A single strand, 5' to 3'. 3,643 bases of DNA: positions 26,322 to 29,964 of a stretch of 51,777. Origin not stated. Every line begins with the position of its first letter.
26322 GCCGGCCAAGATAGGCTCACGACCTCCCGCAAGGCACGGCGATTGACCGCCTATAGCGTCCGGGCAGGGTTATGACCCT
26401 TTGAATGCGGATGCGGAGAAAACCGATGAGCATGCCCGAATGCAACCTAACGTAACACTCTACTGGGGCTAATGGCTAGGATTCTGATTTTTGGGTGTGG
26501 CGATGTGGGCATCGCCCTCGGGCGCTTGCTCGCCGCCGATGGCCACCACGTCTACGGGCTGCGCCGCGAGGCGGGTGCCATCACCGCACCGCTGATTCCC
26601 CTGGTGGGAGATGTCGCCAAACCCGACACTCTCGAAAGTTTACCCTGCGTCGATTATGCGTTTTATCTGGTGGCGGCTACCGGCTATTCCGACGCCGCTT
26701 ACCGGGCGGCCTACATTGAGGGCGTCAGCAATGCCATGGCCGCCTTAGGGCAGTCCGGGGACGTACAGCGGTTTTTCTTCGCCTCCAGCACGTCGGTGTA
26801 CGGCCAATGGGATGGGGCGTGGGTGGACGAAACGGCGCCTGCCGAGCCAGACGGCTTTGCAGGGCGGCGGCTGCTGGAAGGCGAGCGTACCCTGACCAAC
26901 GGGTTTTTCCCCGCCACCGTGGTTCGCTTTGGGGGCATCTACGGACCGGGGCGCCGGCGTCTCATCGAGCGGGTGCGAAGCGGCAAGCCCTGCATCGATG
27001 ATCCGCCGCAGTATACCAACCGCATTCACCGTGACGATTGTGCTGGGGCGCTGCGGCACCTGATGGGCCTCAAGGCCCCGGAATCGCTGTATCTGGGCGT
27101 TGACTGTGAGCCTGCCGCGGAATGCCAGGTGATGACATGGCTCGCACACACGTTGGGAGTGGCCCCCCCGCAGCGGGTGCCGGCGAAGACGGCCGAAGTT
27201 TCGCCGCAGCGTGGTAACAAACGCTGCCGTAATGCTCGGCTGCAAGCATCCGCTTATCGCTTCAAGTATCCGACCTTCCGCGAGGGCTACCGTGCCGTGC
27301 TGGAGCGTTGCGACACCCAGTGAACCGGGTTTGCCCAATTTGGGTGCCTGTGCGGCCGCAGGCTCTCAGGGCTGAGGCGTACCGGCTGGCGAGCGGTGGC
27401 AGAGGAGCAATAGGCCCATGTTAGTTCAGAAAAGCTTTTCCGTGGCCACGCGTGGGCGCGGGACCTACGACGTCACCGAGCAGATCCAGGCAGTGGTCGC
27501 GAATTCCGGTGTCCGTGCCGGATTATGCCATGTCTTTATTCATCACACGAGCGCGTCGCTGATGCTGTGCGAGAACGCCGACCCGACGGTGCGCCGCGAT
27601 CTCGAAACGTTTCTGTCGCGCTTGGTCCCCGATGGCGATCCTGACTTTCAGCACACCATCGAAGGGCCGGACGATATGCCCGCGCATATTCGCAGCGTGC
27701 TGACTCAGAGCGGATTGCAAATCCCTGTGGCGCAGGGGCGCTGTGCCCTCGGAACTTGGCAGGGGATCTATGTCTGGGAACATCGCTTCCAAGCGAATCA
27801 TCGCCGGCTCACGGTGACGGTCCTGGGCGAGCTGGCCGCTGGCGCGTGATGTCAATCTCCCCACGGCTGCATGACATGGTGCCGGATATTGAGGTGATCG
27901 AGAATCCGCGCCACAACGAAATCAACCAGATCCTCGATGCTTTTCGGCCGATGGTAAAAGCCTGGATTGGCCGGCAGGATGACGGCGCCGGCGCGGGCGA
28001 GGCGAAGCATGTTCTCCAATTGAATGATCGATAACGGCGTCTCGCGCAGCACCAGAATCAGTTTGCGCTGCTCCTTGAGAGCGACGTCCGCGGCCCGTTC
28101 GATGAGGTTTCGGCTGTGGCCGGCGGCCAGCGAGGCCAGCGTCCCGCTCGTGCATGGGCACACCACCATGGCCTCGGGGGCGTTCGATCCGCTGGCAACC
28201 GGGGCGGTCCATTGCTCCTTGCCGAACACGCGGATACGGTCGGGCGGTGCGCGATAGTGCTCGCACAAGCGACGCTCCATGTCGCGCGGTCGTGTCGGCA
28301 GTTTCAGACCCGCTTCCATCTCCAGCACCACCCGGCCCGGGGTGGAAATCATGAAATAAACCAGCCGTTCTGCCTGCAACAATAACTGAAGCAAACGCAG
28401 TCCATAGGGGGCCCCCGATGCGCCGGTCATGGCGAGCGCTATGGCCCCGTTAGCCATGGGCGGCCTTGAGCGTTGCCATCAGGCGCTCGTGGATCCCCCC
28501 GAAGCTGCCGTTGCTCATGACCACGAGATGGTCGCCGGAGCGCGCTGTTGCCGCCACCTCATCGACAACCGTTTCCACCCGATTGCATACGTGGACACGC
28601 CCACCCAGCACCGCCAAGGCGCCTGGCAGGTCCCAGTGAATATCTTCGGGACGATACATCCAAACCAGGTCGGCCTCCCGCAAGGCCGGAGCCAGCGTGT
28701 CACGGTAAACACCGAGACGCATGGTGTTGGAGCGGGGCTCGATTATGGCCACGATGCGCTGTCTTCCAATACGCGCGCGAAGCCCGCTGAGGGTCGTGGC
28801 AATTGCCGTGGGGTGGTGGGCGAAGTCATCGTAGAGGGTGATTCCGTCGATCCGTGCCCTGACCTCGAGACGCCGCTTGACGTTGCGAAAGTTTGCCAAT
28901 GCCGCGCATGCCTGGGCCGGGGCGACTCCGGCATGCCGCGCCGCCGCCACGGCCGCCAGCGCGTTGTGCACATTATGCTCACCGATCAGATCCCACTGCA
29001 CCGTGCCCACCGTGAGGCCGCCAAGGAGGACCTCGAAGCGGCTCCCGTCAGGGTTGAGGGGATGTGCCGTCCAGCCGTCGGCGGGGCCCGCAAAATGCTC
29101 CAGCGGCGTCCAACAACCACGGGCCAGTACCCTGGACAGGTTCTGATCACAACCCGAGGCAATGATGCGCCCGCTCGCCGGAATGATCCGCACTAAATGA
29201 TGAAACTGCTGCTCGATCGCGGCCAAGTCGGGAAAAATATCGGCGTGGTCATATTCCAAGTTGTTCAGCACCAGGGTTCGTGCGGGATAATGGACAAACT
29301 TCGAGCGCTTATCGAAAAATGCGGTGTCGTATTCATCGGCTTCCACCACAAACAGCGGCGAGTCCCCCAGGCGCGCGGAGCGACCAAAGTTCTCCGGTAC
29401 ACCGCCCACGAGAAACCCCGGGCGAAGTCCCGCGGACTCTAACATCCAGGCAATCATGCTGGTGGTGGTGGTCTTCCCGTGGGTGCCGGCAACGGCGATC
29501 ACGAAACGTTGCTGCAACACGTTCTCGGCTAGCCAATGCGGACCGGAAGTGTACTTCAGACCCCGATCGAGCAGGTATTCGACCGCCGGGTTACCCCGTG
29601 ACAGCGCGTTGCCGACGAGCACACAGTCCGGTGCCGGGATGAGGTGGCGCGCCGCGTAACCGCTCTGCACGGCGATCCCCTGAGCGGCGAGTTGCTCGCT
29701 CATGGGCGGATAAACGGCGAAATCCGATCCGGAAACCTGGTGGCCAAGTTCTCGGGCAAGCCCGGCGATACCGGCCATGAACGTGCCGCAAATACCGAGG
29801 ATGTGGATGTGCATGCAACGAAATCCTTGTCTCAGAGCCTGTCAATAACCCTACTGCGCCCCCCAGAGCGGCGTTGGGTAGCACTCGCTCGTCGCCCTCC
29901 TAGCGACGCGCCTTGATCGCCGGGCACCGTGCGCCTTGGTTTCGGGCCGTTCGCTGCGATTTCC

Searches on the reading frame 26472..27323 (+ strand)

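Call 77: search_protein_families(library=pfam, proteins=[window:26472-27323:+], max_evalue=0.00001)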
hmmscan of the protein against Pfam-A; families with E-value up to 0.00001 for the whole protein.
window:26472-27323:+ (283 aa): 2 families
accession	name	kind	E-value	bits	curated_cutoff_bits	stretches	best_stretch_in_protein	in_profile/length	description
PF01370.27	Epimerase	-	5.8e-07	29.6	20.9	1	4-164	1-185/240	NAD dependent epimerase/dehydratase family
PF04321.23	RmlD_sub_bind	-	4.7e-06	26.3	27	0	3-165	2-160/287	RmlD substrate binding domain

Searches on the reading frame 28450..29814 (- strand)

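Call 57: search_protein_families(library=pfam, proteins=[window:28450-29814:-], max_evalue=0.001)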
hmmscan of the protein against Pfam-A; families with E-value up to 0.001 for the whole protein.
window:28450-29814:- (454 aa): 3 families
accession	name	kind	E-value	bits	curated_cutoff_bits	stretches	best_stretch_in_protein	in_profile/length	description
PF01225.30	Mur_ligase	-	7.5e-20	71.5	21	1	2-101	1-93/95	Mur ligase family, catalytic domain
PF08245.18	Mur_ligase_M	-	6.8e-17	62.5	24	1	108-292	1-200/200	Mur ligase middle domain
PF02875.26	Mur_ligase_C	-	3.3e-15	57.5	28.4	1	314-436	1-127/127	Mur ligase, glutamate ligase domain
